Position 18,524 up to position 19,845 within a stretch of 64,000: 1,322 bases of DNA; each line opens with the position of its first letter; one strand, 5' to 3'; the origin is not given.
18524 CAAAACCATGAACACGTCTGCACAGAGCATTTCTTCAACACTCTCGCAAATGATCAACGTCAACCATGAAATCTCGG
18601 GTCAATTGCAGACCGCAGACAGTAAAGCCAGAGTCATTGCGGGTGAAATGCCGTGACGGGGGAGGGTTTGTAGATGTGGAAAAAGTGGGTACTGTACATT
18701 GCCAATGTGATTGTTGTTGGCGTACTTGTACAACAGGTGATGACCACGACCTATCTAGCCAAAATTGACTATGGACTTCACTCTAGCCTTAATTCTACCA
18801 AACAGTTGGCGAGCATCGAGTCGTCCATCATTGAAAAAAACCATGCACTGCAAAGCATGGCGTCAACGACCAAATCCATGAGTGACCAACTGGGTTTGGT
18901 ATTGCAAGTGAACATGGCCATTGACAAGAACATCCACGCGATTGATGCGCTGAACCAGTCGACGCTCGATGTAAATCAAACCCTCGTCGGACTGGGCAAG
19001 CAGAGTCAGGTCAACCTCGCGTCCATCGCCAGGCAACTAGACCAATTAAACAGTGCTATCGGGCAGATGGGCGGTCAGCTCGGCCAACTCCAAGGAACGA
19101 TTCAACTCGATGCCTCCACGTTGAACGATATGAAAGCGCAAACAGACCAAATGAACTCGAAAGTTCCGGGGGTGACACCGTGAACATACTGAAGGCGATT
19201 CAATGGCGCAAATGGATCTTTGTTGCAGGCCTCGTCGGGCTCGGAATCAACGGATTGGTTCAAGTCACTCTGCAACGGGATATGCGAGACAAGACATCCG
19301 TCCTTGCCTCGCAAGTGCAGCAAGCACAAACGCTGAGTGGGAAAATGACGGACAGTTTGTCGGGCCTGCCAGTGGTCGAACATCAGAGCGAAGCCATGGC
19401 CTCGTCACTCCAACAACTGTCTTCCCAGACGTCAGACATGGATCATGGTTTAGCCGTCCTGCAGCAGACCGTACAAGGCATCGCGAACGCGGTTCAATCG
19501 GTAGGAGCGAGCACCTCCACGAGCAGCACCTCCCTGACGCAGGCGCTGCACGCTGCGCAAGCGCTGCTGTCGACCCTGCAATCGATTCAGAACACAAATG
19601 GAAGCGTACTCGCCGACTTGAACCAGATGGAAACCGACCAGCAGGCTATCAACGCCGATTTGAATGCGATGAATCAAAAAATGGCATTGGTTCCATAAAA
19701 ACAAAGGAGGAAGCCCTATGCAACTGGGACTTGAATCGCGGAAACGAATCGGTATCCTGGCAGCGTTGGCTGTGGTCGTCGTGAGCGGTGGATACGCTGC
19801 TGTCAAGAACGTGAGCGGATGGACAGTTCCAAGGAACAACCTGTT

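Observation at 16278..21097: Acyl-CoA synthetase fused to, and followed by four paralogues of, a membrane-anchored Q/S/T/N/L-rich helical module: candidate undescribed membrane complex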

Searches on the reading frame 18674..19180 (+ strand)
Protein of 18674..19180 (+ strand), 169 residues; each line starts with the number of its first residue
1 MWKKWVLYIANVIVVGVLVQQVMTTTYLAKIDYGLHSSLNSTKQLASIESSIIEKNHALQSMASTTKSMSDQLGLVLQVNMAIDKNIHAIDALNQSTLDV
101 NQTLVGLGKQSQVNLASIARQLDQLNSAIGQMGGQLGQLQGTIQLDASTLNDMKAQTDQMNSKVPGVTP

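Call 3: search_protein_families(library=pfam, proteins=[window:18674-19180:+], max_evalue=1)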
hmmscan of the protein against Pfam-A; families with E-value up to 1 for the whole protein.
window:18674-19180:+ (169 aa): 12 families
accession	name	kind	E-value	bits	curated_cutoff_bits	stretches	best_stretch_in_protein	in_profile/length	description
PF05667.16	CCDC22_CC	-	0.0032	17.1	39.2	1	34-162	143-261/477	CCDC22 protein coiled-coil region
PF11328.14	DUF3130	-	0.02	15.6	25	1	115-155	34-75/89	Protein of unknown function (DUF3130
PF23991.1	DUF7310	-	0.033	15.1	40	0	39-89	26-76/83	Coiled-coil region of unknown function (DUF7310)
PF25443.1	ANG-1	-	0.13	12.9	28.5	1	86-164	19-97/105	ANG-1-like domain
PF07889.17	DUF1664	-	0.14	12.7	34.6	0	116-165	44-90/124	Protein of unknown function (DUF1664)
PF10805.13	DUF2730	-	0.28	11.7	24.9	0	3-85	5-88/102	Protein of unknown function (DUF2730)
PF08614.16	ATG16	-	0.33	11.5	33.7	1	54-164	36-139/200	Autophagy protein 16 (ATG16)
PF15960.10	DUF4763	-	0.35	10.5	30.1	1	112-161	98-147/236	Domain of unknown function (DUF4763)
PF08647.16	BRE1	-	0.58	10.7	27.9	1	51-107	36-92/95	BRE1 E3 ubiquitin ligase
PF20651.3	EXOC6_Sec15_N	-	0.63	10.4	27.2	0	93-157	2-66/170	Exocyst complex component EXOC6/Sec15, N-terminal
PF06419.17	COG6_N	-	0.65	10.6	27.4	0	98-163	25-90/114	Conserved oligomeric complex COG6, N-terminal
PF04102.17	SlyX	-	0.76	10.9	30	0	113-158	10-55/67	SlyX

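Call 4: search_protein_families(library=ncbifam, proteins=[window:18674-19180:+], max_evalue=1)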
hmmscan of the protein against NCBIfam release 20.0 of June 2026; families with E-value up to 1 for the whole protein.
window:18674-19180:+ (169 aa): 9 families
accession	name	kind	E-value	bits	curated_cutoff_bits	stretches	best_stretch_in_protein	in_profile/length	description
NF045487.1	ASRP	equivalog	0.0026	16.5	300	1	43-157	170-286/593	archaea-specific SMC-related protein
NF041034.1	Rad50_Sulf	equivalog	0.0046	14.9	1000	1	43-163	572-692/872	DNA double-strand break repair ATPase Rad50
NF047515.1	SpiroCoCo_C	equivalog_domain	0.0081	15.3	125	1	40-161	118-231/313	SpiroCoCo family coiled-coil protein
NF003034.1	PRK03918.1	equivalog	0.025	12.5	700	1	40-164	162-282/878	DNA double-strand break repair ATPase Rad50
NF006542.0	PRK09039.1-1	equivalog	0.056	12.4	388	1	41-155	323-432/627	peptidoglycan -binding protein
NF052320.1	Cbp1_fam_LP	subfamily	0.057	12.9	90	1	40-164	27-153/286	Cbp1 family collagen-binding glycoprotein adhesin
NF006543.0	PRK09039.1-2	equivalog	0.25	11.1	305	1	50-163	47-153/350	peptidoglycan -binding protein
NF038218.1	IcmG_DotF_IVB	equivalog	0.88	9.2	200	0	12-145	52-170/266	type IVB secretion system protein IcmG/DotF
NF008644.1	PRK11637.1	equivalog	0.96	8.4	270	1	42-124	3-89/385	murein hydrolase activator EnvC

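Call 8: find_encoding_contigs(protein=window:18674-19180:+, flank=10000, max_places=6)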
Protein window:18674-19180:+ (169 aa): 2 contigs read that carry it; 2 places shown.
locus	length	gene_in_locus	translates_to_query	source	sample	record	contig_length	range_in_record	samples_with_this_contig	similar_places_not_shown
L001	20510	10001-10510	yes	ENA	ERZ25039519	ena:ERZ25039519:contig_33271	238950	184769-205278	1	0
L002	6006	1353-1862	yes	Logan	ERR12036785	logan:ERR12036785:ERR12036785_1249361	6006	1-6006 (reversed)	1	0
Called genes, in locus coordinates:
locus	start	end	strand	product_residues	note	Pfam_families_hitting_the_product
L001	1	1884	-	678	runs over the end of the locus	PF22745:Nlig-Ia, PF01653:DNA_ligase_aden, PF03120:OB_DNA_ligase, PF03119:DNA_ligase_ZBD, PF14520:HHH_5 (faint), PF12826:HHH_2, PF00533:BRCT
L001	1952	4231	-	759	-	PF00580:UvrD-helicase, PF01443:Viral_helicase1 (faint), PF13245:AAA_19, PF13604:AAA_30 (faint), PF13361:UvrD_C, PF13538:UvrD_C_2, PF21196:PcrA_UvrD_tudor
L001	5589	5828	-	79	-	-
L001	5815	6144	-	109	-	PF01906:YbjQ_1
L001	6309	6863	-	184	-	PF09537:DUF2383 (faint), PF07875:Coat_F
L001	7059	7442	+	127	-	PF10710:DUF2512 (weak)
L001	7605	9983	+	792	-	PF00501:AMP-binding, PF23562:AMP-binding_C_3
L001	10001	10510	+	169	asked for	-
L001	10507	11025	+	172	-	-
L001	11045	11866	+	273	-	-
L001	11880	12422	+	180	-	-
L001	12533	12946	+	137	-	PF13380:CoA_binding_2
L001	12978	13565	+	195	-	PF04238:DUF420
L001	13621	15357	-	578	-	PF01019:G_glu_transpept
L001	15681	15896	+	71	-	-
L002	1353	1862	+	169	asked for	-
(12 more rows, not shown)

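Call 52: search_protein_families(library=padloc, proteins=[window:18674-19180:+], max_evalue=0.1)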
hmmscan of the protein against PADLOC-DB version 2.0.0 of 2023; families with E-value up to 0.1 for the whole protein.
window:18674-19180:+ (169 aa): 4 families
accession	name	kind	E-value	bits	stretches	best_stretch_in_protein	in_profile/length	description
PDLC02723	PbeC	-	0.00041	17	1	44-156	365-474/618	PbeC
PDLC03860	LmuB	-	0.0062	13.1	1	41-163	234-355/565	-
PDLC00519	JetC1|JetC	-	0.014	11.6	1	43-161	630-758/1097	DUF3584 domain; MukB-like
PDLC00006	DruC1|DruC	-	0.015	11.8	1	39-164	202-323/626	Unknown function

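Call 53: search_protein_families(library=phrogs, proteins=[window:18674-19180:+], max_evalue=0.1)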
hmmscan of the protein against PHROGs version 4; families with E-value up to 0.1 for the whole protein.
window:18674-19180:+ (169 aa): 3 families
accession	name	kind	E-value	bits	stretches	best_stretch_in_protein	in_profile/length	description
phrog_18424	-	unknown function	0.0085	17.5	1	80-134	15-68/122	-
phrog_4949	-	unknown function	0.0086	16.2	1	37-157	167-267/447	-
phrog_29455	-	unknown function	0.061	14.5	0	88-148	56-115/136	-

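Call 73: search_solved_structures(query=A7, max_evalue=1)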
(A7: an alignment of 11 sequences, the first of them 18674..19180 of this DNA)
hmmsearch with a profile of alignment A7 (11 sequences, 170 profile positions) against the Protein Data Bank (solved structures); distinct sequences matched with E-value up to 1: 72 (the best 60 are shown).
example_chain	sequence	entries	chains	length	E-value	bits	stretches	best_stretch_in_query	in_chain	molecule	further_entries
8qae_A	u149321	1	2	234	5.5e-08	35.9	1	104-147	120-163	sc-apCC-6-SLLA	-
3g67_A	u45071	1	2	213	0.0001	25.3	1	52-154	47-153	Methyl-accepting chemotaxis protein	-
8a3k_UNK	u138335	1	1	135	0.00034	23.6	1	72-139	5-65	sc-apCC-4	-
2ch7_B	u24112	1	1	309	0.0004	23.4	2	55-139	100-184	METHYL-ACCEPTING CHEMOTAXIS PROTEIN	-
3g6b_A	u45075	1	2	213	0.00043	23.3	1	57-155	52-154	Methyl-accepting chemotaxis protein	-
3ja6_H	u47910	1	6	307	0.00045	23.2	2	55-139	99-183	Methyl-accepting chemotaxis protein 2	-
8qkd_A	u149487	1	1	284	0.00061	22.8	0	52-145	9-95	sc-CC-5-24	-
2ch7_A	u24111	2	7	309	0.00083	22.3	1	52-139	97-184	METHYL-ACCEPTING CHEMOTAXIS PROTEIN | Methyl-accepting chemotaxis protein 2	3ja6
6nx2_A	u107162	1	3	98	0.0017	21.3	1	68-131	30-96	Design construct AAA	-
9y5f_B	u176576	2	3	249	0.0025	20.8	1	46-156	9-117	sc-t-SNARE-5.s.8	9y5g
8gl3_A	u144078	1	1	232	0.0027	20.7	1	61-137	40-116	pRLB-519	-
1o3x_A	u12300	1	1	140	0.01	18.8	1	63-163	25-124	ADP-ribosylation factor binding protein GGA1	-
6nz3_A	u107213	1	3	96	0.014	18.3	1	67-131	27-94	Design construct XAA_GGHN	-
9r1k_A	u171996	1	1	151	0.017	18.1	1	67-156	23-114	sc-apCC-4-A7F-1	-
1naf_A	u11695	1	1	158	0.017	18.1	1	63-163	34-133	ADP-ribosylation factor binding protein GGA1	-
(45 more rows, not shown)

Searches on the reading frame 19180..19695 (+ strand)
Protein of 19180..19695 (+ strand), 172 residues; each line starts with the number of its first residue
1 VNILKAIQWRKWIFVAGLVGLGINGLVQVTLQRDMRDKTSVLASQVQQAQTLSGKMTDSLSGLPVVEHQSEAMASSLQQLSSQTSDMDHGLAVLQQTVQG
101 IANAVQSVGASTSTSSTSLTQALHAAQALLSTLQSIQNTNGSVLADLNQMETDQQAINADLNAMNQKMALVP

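Call 3: search_protein_families(library=pfam, proteins=[window:19180-19695:+], max_evalue=1)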
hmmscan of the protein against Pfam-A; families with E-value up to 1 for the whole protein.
window:19180-19695:+ (172 aa): 23 families
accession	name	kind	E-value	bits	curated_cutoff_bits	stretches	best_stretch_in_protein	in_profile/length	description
PF02090.21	SPAM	-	0.0023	18.3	35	1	70-167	14-111/142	Salmonella surface presentation of antigen gene type M protein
PF17675.6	APG6_N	-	0.014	16.3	45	0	124-166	46-88/132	Apg6 coiled-coil region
PF08654.15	DASH_Dad2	-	0.018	15.9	26.9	1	60-121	11-68/99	DASH complex subunit Dad2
PF13949.11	ALIX_LYPXL_bnd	-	0.021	14.6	30.8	1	71-153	89-170/295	ALIX V-shaped domain binding to HIV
PF07361.16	Cytochrom_B562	-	0.029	15.4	30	1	32-107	3-77/102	Cytochrome b562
PF20072.4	DUF6468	-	0.049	14.2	26.9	1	71-138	6-73/76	Domain of unknown function (DUF6468)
PF07889.17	DUF1664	-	0.057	13.9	34.6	1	32-110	36-115/124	Protein of unknown function (DUF1664)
PF18363.6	PI_PP_I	-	0.07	13.7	28.5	1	112-165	19-72/94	Phosphoinositide phosphatase insertion domain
PF06419.17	COG6_N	-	0.1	13.2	27.4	1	82-137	33-88/114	Conserved oligomeric complex COG6, N-terminal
PF25764.1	KIF21A_4th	-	0.12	12.4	33.1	1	32-166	23-149/183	KIF21A-like domain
PF12698.13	ABC2_membrane_3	-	0.14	11.7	31.6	1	46-165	41-152/347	ABC-2 family transporter protein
PF10046.14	BLOC1_2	-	0.16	12.8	33.4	1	33-87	37-91/96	Biogenesis of lysosome-related organelles complex-1 subunit 2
PF04108.17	ATG17_like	-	0.2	11.5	43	1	48-165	155-292/355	Autophagy protein ATG17-like domain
PF13094.11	CENP-Q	-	0.21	12.2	28.5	0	71-106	25-60/162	CENP-Q, a CENPA-CAD centromere complex subunit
PF06009.19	Laminin_II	-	0.21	12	33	1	119-170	5-56/138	Laminin Domain II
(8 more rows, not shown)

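Call 4: search_protein_families(library=ncbifam, proteins=[window:19180-19695:+], max_evalue=1)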
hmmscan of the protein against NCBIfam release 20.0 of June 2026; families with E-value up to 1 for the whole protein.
window:19180-19695:+ (172 aa): 14 families
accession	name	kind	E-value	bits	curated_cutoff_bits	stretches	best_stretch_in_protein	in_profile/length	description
TIGR02168.1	SMC_prok_B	equivalog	0.0005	17.9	567.35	1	31-164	817-950/1181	chromosome segregation protein SMC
TIGR00996.1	Mtu_fam_mce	paralog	0.001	18.4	140.5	1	31-128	190-287/291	MCE family protein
TIGR02169.1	SMC_prok_A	equivalog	0.0027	15.4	729.4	1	43-168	315-437/1165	chromosome segregation protein SMC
NF047935.1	antiphage_GapS6a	subfamily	0.0053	17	90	1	95-149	39-91/104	GapS6a family protein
NF047515.1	SpiroCoCo_C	equivalog_domain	0.0084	15.3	125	1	34-151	94-207/313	SpiroCoCo family coiled-coil protein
NF008438.0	PRK11281.1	equivalog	0.021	12.5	991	1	31-167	74-214/1113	mechanosensitive channel MscK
NF045487.1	ASRP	equivalog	0.038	12.6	300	1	70-164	144-237/593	archaea-specific SMC-related protein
TIGR04015.1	WcaC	equivalog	0.059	12.5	784.85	1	58-123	325-389/405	colanic acid biosynthesis glycosyltransferase WcaC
TIGR04211.1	SH3_and_anchor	equivalog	0.13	11.8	65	1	60-167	58-161/198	TIGR04211 family SH3 domain-containing protein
NF009086.0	PRK12421.1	equivalog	0.2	10.5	318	1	44-108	199-263/389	ATP phosphoribosyltransferase regulatory subunit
NF050113.1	gal_furan_GlfT1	equivalog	0.24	10.7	330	1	65-159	6-100/290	galactofuranosyltransferase GlfT1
NF005980.0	PRK08073.1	equivalog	0.42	9.8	291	1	44-123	23-98/287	flagellar hook-associated protein 3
TIGR03495.1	phage_LysB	equivalog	0.69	10.2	92.75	1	9-91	2-84/135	Rz-like lysis system protein LysB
NF038218.1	IcmG_DotF_IVB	equivalog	0.99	9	200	0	117-168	110-161/266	type IVB secretion system protein IcmG/DotF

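Call 52: search_protein_families(library=padloc, proteins=[window:19180-19695:+], max_evalue=0.1)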
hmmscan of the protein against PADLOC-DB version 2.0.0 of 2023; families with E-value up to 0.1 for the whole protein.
window:19180-19695:+ (172 aa): 8 families
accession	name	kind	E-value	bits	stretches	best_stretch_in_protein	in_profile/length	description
PDLC00518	JetC1|JetC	-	0.00018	17.5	1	34-169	316-453/1112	DUF3584 domain; MukB-like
PDLC00580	JetC3|JetC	-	0.0028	13.9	1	32-166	269-403/1068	DUF3584 domain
PDLC00637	ZorA2|ZorA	-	0.009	12.8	1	28-167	233-364/420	MotA/ExbB/TolQ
PDLC03865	LmuB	-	0.012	11.8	1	45-168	372-726/1007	-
PDLC00582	JetC3|JetC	-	0.018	10.8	1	42-155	464-573/1472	DUF3584 domain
PDLC00070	GajA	-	0.061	9.9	0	114-168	188-242/596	AAA ATPase domain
PDLC00006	DruC1|DruC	-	0.062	9.7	1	66-166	194-290/626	Unknown function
PDLC00581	JetC3|JetC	-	0.098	8.4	0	35-166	447-576/1473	DUF3584 domain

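Call 53: search_protein_families(library=phrogs, proteins=[window:19180-19695:+], max_evalue=0.1)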
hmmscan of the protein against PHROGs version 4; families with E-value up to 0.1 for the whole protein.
window:19180-19695:+ (172 aa): 3 families
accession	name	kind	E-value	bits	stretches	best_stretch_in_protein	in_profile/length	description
phrog_5553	-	unknown function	0.012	16.8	0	129-168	5-44/114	-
phrog_739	-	lysis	0.033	15.4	0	7-79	4-76/122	Rz-like spanin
phrog_2990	-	unknown function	0.089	14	0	116-167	46-97/133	-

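Call 74: search_solved_structures(query=A8, max_evalue=1)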
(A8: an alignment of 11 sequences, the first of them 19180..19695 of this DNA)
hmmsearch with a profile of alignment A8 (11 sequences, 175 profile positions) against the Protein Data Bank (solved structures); distinct sequences matched with E-value up to 1: 180 (the best 60 are shown).
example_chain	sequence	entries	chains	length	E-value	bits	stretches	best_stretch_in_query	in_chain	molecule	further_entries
8qae_A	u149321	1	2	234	8.2e-08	35.4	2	74-145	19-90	sc-apCC-6-SLLA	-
3ja6_H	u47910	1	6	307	1.7e-07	34.3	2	50-155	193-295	Methyl-accepting chemotaxis protein 2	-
2ch7_B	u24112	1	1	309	1.9e-07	34.2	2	50-155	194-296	METHYL-ACCEPTING CHEMOTAXIS PROTEIN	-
2ch7_A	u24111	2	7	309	3.9e-07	33.2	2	52-155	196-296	METHYL-ACCEPTING CHEMOTAXIS PROTEIN | Methyl-accepting chemotaxis protein 2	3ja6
8a3k_UNK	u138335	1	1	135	4.9e-05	26.4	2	75-168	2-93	sc-apCC-4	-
3vjf_A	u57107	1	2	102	7.1e-05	25.8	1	96-166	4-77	WA20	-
9tlt_A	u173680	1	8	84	0.00024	24.1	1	75-112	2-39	Sc-apCC-2-KLHL20-4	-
9r1o_A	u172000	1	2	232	0.00026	24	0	88-140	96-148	sc-apCC-6-DPH-NR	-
6gaj_A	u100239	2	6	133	0.00029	23.8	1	89-153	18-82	Outer capsid protein sigma-1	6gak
9y5f_B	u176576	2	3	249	0.0003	23.8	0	74-133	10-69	sc-t-SNARE-5.s.8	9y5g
9hhl_1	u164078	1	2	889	0.00038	23.5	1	50-159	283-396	Nuclear mitotic apparatus protein 1,Methylated-DNA--protein-cysteine methyltransferase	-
9nzg_A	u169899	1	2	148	0.00043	23.3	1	44-161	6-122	De novo designed protein, EPIC Q51N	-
8gl3_A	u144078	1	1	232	0.00045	23.2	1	51-159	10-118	pRLB-519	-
3g6b_A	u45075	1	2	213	0.00055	22.9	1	68-138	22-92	Methyl-accepting chemotaxis protein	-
6gao_A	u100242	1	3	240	0.00085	22.3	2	82-153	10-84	Outer capsid protein sigma-1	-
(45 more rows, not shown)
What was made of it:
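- The MCP structure 2ch7 at E 2e-7 with the module 3 profile (call 74).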

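Call 94: search_protein_families(library=pfam, alignment_id=A8, max_evalue=0.01)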
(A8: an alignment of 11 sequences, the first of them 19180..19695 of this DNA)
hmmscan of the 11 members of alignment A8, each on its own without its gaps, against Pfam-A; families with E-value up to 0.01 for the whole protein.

A. member 1, window:19180-19695:+ (172 aa): 1 family
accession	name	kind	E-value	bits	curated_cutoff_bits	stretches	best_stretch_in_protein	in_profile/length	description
PF02090.21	SPAM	-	0.0023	18.3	35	1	70-167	14-111/142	Salmonella surface presentation of antigen gene type M protein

B. families by the number of members that match (of 11 scanned): 24 families
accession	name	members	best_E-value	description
PF07889.17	DUF1664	6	2.9e-06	Protein of unknown function (DUF1664)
PF10046.14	BLOC1_2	3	0.00056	Biogenesis of lysosome-related organelles complex-1 subunit 2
PF20072.4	DUF6468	3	0.00064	Domain of unknown function (DUF6468)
PF17675.6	APG6_N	2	0.00021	Apg6 coiled-coil region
PF06103.16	DUF948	2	0.00039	Bacterial protein of unknown function (DUF948)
PF02090.21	SPAM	2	0.0023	Salmonella surface presentation of antigen gene type M protein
PF10498.14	IFT57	1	0.00021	Intra-flagellar transport protein 57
PF09304.16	Cortex-I_coil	1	0.00063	Cortexillin coiled-coil region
PF06295.17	ZapG-like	1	0.00087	Z-ring associated protein G-like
PF08654.15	DASH_Dad2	1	0.0013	DASH complex subunit Dad2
PF10805.13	DUF2730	1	0.0014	Protein of unknown function (DUF2730)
PF06009.19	Laminin_II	1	0.002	Laminin Domain II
PF20667.3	Sec10_N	1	0.0023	Exocyst complex component Sec10, N-terminal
PF05377.16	FlaC_arch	1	0.0033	Flagella accessory protein C (FlaC)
PF14362.11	DUF4407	1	0.0033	Domain of unknown function (DUF4407)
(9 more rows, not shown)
